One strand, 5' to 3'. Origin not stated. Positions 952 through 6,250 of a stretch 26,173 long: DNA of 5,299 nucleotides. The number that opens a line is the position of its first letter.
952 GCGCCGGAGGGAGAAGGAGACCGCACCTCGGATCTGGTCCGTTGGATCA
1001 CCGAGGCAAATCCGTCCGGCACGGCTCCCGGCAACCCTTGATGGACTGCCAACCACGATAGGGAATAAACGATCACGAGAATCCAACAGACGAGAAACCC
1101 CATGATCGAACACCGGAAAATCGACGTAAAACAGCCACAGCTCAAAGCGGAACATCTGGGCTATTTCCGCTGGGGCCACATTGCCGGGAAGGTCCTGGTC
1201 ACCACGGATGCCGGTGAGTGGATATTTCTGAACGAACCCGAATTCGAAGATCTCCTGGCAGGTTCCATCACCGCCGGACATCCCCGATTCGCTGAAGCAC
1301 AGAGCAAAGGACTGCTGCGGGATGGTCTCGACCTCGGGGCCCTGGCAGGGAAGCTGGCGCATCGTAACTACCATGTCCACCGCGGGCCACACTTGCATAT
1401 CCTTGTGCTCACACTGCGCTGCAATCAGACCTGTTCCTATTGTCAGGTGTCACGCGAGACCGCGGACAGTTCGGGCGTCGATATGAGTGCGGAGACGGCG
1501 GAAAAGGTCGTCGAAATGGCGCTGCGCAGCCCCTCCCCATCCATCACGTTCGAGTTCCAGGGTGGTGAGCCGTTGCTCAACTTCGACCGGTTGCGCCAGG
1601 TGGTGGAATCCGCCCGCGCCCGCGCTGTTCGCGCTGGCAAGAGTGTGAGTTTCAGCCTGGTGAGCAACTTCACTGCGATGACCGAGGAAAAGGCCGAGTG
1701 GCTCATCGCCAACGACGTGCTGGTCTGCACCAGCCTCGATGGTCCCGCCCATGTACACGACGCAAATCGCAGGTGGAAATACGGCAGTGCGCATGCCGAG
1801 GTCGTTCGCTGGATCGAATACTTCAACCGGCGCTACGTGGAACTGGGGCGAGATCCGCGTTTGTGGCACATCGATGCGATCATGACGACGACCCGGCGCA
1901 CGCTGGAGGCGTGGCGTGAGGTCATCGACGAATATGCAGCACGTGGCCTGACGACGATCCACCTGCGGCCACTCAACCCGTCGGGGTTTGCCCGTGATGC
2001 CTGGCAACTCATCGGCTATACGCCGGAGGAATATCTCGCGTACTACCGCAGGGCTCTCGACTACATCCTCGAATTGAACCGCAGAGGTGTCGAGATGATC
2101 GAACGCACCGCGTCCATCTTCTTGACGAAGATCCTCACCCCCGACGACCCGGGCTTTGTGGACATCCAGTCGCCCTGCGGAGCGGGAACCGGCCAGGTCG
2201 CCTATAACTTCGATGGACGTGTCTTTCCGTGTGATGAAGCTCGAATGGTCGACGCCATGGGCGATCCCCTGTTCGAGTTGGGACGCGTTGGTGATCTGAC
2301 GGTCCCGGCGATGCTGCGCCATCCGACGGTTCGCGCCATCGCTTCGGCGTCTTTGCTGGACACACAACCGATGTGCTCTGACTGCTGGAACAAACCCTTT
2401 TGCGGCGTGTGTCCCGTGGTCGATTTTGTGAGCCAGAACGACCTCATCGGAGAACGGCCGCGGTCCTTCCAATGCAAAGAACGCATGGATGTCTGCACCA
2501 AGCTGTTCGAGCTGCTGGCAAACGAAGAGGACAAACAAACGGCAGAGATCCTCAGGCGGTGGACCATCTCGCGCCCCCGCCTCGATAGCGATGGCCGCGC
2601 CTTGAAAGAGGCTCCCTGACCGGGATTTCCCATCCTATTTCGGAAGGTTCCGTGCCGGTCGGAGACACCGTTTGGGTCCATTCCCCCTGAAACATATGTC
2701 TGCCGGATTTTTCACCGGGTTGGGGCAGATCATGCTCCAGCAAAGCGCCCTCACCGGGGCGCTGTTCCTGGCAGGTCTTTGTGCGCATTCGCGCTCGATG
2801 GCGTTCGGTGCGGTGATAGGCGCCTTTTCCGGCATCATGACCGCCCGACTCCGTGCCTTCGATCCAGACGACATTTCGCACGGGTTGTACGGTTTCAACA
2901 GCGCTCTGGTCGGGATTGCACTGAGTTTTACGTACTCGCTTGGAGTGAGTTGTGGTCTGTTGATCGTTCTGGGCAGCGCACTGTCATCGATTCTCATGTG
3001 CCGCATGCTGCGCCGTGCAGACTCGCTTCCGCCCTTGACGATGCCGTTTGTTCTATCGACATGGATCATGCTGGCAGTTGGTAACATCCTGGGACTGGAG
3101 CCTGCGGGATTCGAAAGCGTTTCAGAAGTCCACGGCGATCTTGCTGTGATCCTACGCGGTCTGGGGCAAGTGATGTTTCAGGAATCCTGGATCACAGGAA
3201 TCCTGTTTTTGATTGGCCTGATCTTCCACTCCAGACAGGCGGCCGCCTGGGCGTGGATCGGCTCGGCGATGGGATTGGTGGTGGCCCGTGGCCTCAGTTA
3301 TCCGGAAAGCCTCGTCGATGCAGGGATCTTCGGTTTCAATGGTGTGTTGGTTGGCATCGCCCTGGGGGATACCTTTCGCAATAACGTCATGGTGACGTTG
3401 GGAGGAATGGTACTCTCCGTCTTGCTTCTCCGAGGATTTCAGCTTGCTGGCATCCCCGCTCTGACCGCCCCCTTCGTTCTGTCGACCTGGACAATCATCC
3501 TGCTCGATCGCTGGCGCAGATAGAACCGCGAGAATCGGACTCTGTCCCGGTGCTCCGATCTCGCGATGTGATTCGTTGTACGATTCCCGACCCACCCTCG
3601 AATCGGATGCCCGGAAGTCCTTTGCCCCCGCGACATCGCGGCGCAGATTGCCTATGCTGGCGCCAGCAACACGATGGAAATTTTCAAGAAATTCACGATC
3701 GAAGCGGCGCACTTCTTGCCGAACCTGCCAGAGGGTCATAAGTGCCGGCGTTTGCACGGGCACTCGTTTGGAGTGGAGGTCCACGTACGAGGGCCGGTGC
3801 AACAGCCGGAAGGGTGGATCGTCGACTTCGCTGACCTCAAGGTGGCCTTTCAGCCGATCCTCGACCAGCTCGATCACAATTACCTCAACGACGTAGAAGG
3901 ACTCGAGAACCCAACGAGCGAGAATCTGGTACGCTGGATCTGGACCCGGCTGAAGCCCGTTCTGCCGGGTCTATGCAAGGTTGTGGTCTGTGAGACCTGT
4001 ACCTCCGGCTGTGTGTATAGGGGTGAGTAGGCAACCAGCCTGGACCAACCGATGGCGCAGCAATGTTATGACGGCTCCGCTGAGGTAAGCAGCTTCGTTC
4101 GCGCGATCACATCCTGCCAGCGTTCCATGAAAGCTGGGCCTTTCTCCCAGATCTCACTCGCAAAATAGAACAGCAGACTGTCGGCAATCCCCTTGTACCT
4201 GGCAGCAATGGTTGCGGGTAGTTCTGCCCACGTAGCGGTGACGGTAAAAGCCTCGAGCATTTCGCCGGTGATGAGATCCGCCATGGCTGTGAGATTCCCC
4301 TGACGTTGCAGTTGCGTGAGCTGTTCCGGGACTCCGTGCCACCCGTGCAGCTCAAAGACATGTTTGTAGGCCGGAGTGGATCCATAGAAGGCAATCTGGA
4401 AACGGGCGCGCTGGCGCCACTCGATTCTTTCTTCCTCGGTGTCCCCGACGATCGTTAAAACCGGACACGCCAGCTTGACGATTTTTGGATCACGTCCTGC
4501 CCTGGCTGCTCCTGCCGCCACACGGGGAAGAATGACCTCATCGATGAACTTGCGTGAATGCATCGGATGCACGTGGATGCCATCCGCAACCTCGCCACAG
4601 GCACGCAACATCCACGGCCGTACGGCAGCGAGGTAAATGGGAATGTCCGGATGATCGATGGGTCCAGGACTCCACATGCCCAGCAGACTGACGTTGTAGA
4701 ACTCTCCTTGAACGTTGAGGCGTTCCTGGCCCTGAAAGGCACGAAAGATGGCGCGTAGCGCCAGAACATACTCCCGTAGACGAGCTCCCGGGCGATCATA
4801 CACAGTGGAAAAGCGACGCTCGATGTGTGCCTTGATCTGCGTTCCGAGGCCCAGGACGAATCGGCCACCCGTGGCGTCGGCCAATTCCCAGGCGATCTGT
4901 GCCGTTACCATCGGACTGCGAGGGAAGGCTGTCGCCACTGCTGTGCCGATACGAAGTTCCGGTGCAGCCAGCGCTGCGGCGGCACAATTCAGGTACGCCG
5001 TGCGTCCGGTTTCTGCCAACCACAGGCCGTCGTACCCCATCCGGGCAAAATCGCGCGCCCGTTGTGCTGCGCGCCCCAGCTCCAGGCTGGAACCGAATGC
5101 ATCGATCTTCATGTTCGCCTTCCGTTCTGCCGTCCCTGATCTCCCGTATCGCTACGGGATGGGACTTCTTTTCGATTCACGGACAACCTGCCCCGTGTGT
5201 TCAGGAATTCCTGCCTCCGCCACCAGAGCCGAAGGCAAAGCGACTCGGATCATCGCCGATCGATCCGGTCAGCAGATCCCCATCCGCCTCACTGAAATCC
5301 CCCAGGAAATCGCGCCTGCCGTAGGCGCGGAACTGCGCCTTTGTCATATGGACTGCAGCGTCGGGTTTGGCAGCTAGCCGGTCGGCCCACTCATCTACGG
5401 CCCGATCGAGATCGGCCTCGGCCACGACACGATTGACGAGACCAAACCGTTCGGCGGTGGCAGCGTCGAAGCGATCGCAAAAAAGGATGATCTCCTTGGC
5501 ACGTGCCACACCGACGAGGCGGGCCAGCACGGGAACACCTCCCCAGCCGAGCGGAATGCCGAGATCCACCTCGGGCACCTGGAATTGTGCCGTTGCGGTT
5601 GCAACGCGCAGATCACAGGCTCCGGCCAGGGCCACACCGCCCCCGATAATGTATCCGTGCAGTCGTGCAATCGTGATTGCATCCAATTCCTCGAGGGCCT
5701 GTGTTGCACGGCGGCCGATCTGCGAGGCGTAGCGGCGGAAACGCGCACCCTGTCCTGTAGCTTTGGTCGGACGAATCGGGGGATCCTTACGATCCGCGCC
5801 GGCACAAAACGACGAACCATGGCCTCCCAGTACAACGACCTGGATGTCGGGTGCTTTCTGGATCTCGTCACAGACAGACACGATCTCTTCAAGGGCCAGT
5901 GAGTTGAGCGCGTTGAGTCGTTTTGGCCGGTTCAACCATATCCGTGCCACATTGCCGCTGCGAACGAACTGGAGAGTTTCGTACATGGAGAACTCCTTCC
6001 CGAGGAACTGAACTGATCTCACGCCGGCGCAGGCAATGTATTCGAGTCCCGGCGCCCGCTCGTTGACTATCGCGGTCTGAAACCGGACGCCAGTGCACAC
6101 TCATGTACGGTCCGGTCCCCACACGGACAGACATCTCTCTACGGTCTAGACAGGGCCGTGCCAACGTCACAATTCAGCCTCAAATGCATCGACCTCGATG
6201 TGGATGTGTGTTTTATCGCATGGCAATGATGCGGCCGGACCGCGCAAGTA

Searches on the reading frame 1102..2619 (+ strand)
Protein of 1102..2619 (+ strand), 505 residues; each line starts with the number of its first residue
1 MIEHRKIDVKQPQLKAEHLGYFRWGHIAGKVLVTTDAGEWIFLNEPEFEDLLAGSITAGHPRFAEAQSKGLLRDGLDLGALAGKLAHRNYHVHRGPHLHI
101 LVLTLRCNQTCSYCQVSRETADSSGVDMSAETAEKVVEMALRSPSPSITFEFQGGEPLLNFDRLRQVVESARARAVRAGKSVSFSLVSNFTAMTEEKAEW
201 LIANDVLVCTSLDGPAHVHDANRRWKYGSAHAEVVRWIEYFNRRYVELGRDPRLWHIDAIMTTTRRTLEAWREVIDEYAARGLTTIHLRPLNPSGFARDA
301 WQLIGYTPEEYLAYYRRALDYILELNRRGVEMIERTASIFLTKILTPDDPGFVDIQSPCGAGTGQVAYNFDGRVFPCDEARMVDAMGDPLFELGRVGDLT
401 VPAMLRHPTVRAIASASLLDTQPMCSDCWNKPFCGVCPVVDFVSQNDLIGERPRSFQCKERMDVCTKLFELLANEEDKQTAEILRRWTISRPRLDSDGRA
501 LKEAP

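Call 9: search_protein_families(library=pfam, proteins=[window:1102-2619:+])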
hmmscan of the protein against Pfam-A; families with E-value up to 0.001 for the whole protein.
window:1102-2619:+ (505 aa): 3 families
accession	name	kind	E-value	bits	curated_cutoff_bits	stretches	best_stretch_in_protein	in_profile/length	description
PF04055.27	Radical_SAM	-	9.4e-12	45.9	29.5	1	102-244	2-139/166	Radical SAM superfamily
PF13353.11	Fer4_12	-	1.2e-09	39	22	1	98-226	6-129/137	4Fe-4S single cluster domain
PF13186.11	SPASM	-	0.00049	20.8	21.5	0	359-429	1-67/67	Iron-sulfur cluster-binding domain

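Call 25: search_protein_families(library=padloc, proteins=[window:1102-2619:+], max_evalue=0.001)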
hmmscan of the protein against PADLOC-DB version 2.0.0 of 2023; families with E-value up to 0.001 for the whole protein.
window:1102-2619:+ (505 aa): 2 families
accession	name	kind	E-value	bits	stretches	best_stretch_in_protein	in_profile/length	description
PDLC02903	pVip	-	2.1e-07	28.7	1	103-214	6-102/257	Viperins not associated with kinases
PDLC02904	pVip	-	3.1e-06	24.9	1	103-201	9-96/262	Viperins associated with kinases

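Call 51: search_protein_families(library=ncbifam, proteins=[window:1102-2619:+], max_evalue=0.00001)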
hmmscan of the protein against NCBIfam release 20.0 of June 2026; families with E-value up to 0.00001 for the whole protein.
window:1102-2619:+ (505 aa): 40 families (the best 25 are shown)
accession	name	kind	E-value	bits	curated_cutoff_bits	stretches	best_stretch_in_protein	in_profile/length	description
TIGR03978.1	rSAM_paired_1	equivalog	4.2e-150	500.6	370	1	21-488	3-466/466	His-Xaa-Ser system radical SAM maturase HxsB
NF047865.1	rSAM_PapB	equivalog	1.2e-33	116.7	340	1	101-444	7-323/330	PapB family radical SAM/SPASM ranthipeptide maturase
TIGR04068.1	rSAM_ocin_clost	equivalog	1.8e-32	112.8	500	1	83-247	70-238/462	Cys-rich peptide radical SAM maturase CcpM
TIGR04064.1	rSAM_nif11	equivalog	1.3e-31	109.8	518.7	1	93-235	75-217/459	nif11-like peptide radical SAM maturase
TIGR03906.1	quino_hemo_SAM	equivalog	1.4e-30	106.4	453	1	98-236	93-235/467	quinohemoprotein amine dehydrogenase maturation protein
TIGR04163.1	rSAM_cobopep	equivalog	5.3e-24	84.7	375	1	103-475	70-422/428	peptide-modifying radical SAM enzyme CbpB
TIGR03942.1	sulfatase_rSAM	equivalog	1e-23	84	349.45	1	102-447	6-334/363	anaerobic sulfatase maturase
NF035951.1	rSAM_RumMC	equivalog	1.1e-22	80.5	720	1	100-241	115-259/510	RumMC family radical SAM sactipeptide maturase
NF040492.1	not_ScfB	exception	1.5e-22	80.1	855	1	103-448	101-426/450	ScfB-related radical SAM/SPASM orphan maturase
TIGR03974.1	rSAM_six_Cys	equivalog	4.9e-22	78.4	425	1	102-448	102-427/451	thioether cross-link-forming SCIFF peptide maturase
TIGR04280.1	geopep_mat_rSAM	hypoth_equivalog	1.1e-20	74.1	400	1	99-230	86-218/428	geopeptide radical SAM maturase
TIGR04083.1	rSAM_pep_methan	hypoth_equivalog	3.5e-19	68.9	300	1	100-446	3-319/376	TIGR04083 family peptide-modifying radical SAM enzyme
NF041298.1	rSAM_mat_DynA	equivalog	3.2e-17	62.5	450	1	104-437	8-321/356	dynobactin maturation radical SAM/SPASM protein DynA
NF010321.0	PRK13758.1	equivalog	1.1e-16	61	441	1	106-434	14-326/370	anaerobic sulfatase-maturase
NF038170.1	lachnocin_rSAM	equivalog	3.5e-15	55.8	550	1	101-235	80-217/440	lachnocin radical SAM maturase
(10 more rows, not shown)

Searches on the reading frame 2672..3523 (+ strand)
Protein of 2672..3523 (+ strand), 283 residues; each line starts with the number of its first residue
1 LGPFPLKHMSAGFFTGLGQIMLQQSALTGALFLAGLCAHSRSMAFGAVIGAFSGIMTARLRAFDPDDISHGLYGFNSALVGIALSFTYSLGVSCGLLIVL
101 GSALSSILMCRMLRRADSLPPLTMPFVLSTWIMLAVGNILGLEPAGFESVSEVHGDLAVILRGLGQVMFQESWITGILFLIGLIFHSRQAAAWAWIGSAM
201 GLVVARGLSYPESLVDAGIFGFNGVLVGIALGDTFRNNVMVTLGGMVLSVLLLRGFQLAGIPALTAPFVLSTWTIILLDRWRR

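Call 9: search_protein_families(library=pfam, proteins=[window:2672-3523:+])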
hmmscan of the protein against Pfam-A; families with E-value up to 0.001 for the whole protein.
window:2672-3523:+ (283 aa): 1 family
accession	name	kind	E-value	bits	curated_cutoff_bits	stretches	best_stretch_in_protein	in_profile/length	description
PF03253.19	UT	-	1.2e-63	215.5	25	1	14-279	5-291/292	Urea transporter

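Call 51: search_protein_families(library=ncbifam, proteins=[window:2672-3523:+], max_evalue=0.00001)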
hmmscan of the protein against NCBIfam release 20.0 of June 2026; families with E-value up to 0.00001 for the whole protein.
window:2672-3523:+ (283 aa): 1 family
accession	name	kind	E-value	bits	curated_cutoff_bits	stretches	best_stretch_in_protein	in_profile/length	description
TIGR03441.1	urea_trans_yut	equivalog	1.1e-48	166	274.6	1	15-277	9-292/292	urea transporter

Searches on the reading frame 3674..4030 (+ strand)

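Call 25: search_protein_families(library=padloc, proteins=[window:3674-4030:+], max_evalue=0.001)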
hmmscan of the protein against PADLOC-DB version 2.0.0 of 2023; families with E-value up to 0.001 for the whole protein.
window:3674-4030:+ (118 aa): 0 families

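Call 51: search_protein_families(library=ncbifam, proteins=[window:3674-4030:+], max_evalue=0.00001)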
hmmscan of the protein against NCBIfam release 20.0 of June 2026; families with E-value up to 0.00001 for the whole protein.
window:3674-4030:+ (118 aa): 2 families
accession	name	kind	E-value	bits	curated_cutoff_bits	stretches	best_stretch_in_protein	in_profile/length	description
TIGR03367.1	queuosine_QueD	equivalog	4.3e-32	110.4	89.25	1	2-94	1-91/92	6-carboxytetrahydropterin synthase QueD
TIGR00039.1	6PTHBS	subfamily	2.2e-31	108.7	125.5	1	1-118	2-122/124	6-pyruvoyl tetrahydropterin synthase/6-carboxytetrahydropterin synthase family protein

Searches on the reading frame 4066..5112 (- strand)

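Call 3: search_protein_families(library=pfam, proteins=[window:4066-5112:-])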
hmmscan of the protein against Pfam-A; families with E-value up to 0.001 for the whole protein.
window:4066-5112:- (348 aa): 1 family
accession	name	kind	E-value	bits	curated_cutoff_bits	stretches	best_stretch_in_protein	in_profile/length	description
PF00296.26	Bac_luciferase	-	1e-57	196.3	27.9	1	11-308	21-310/314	Luciferase-like monooxygenase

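Call 4: search_protein_families(library=ncbifam, proteins=[window:4066-5112:-])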
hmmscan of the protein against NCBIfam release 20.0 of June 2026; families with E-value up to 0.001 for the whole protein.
window:4066-5112:- (348 aa): 18 families
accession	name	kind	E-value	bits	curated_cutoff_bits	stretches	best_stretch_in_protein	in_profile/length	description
TIGR03617.1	F420_MSMEG_2256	subfamily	5.6e-113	377.1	278.15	1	19-321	1-304/318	TIGR03617 family F420-dependent LLM class oxidoreductase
TIGR03564.1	F420_MSMEG_4879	subfamily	3.5e-40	138.3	234.25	1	17-261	3-236/265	TIGR03564 family F420-dependent LLM class oxidoreductase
TIGR04024.1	F420_NP1902A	hypoth_equivalog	4.6e-29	101.2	345.4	1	16-309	18-302/330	TIGR04024 family LLM class F420-dependent oxidoreductase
TIGR03555.1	F420_mer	equivalog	8.2e-27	94.4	348.7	1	26-297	25-286/325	5,10-methylenetetrahydromethanopterin reductase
NF002619.0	PRK02271.1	equivalog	1.2e-23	84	276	1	25-303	26-293/329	5,10-methylenetetrahydromethanopterin reductase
TIGR03841.1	F420_Rv3093c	subfamily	3.6e-23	82.4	213.65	1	14-302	11-281/298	LLM class F420-dependent oxidoreductase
TIGR03559.1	F420_Rv3520c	subfamily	4.4e-23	81.8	335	1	14-294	14-303/325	LLM class F420-dependent oxidoreductase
TIGR03857.1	F420_MSMEG_2249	hypoth_equivalog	2e-17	63.5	218.4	1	12-272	13-262/329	TIGR03857 family LLM class F420-dependent oxidoreductase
TIGR03619.1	F420_Rv2161c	subfamily_domain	6e-17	62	166.9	1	44-224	51-224/247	TIGR03619 family F420-dependent LLM class oxidoreductase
TIGR03620.1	F420_MSMEG_4141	subfamily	3.3e-15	56.2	219.8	1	15-130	20-130/280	TIGR03620 family F420-dependent LLM class oxidoreductase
TIGR03621.1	F420_MSMEG_2516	subfamily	1.8e-12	47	213.15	1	15-188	16-182/295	TIGR03621 family F420-dependent LLM class oxidoreductase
TIGR03554.1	F420_G6P_DH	equivalog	2.7e-10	39.8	420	1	48-212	61-223/331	glucose-6-phosphate dehydrogenase (coenzyme-F420)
TIGR03560.1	F420_Rv1855c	subfamily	3.5e-10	40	231.4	1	36-209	49-219/227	TIGR03560 family F420-dependent LLM class oxidoreductase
TIGR03557.1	F420_G6P_family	subfamily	1.7e-08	34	210.4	1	31-180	39-186/316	TIGR03557 family F420-dependent LLM class oxidoreductase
TIGR04465.1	ArgArg_F420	equivalog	1.8e-08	33.9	470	1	46-227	103-277/364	F420-dependent hydroxymycolic acid dehydrogenase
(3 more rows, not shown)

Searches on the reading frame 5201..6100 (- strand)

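Call 3: search_protein_families(library=pfam, proteins=[window:5201-6100:-])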
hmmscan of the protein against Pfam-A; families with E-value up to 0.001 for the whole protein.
window:5201-6100:- (299 aa): 2 families
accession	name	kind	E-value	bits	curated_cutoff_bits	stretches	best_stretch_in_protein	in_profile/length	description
PF00378.25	ECH_1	-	8.5e-44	150.2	27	1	48-273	3-220/251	Enoyl-CoA hydratase/isomerase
PF16113.10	ECH_2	-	2.2e-24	87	27.2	1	52-242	2-188/335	Enoyl-CoA hydratase/isomerase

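Call 4: search_protein_families(library=ncbifam, proteins=[window:5201-6100:-])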
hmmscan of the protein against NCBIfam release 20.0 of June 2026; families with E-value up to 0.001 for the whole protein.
window:5201-6100:- (299 aa): 72 families (the best 25 are shown)
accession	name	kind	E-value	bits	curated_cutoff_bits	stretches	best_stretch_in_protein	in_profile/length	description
NF004475.0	PRK05809.1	subfamily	1.8e-46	158.7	394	1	43-255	6-212/260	short-chain-enoyl-CoA hydratase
NF006699.0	PRK09245.1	subfamily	8.5e-44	149.8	354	1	39-258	1-221/266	crotonase/enoyl-CoA hydratase family protein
NF042430.2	EnCoAhydt_DpgD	equivalog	4e-40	137.9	400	1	47-254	3-209/258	enoyl-CoA-hydratase DpgD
NF004781.0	PRK06127.1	subfamily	4.7e-39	134.7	291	1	39-257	9-223/269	enoyl-CoA hydratase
NF005802.0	PRK07657.1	equivalog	1.3e-38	133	363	1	48-255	11-212/260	enoyl-CoA hydratase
NF004794.0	PRK06142.1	equivalog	3.3e-38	131.9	308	1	39-256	4-226/273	crotonase/enoyl-CoA hydratase family protein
NF051848.1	EnCoAHydtEchA19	equivalog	7e-38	130.6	400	1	46-258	5-213/258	enoyl-CoA hydratase EchA19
NF004796.0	PRK06144.1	subfamily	8.1e-38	130.4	272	1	40-260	7-223/262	enoyl-CoA hydratase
NF006008.0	PRK08139.1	equivalog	1.1e-37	130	313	1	46-258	16-221/266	enoyl-CoA hydratase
NF004517.0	PRK05862.1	equivalog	1.2e-37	129.8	396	1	40-256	3-210/257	enoyl-CoA hydratase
NF004795.0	PRK06143.1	subfamily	4.7e-37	127.9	283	1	47-260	15-221/260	enoyl-CoA hydratase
NF006140.0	PRK08290.1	subfamily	9.4e-36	123.5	280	1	39-255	6-235/292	enoyl-CoA hydratase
NF006588.0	PRK09120.1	equivalog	1e-35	123.3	276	1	40-260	7-224/276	p-hydroxycinnamoyl CoA hydratase/lyase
NF004634.0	PRK05980.1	equivalog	2e-35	122.5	375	1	41-251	3-211/263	crotonase/enoyl-CoA hydratase family protein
NF005675.0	PRK07468.1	equivalog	2.3e-35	122.6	350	1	39-261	2-220/262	crotonase/enoyl-CoA hydratase family protein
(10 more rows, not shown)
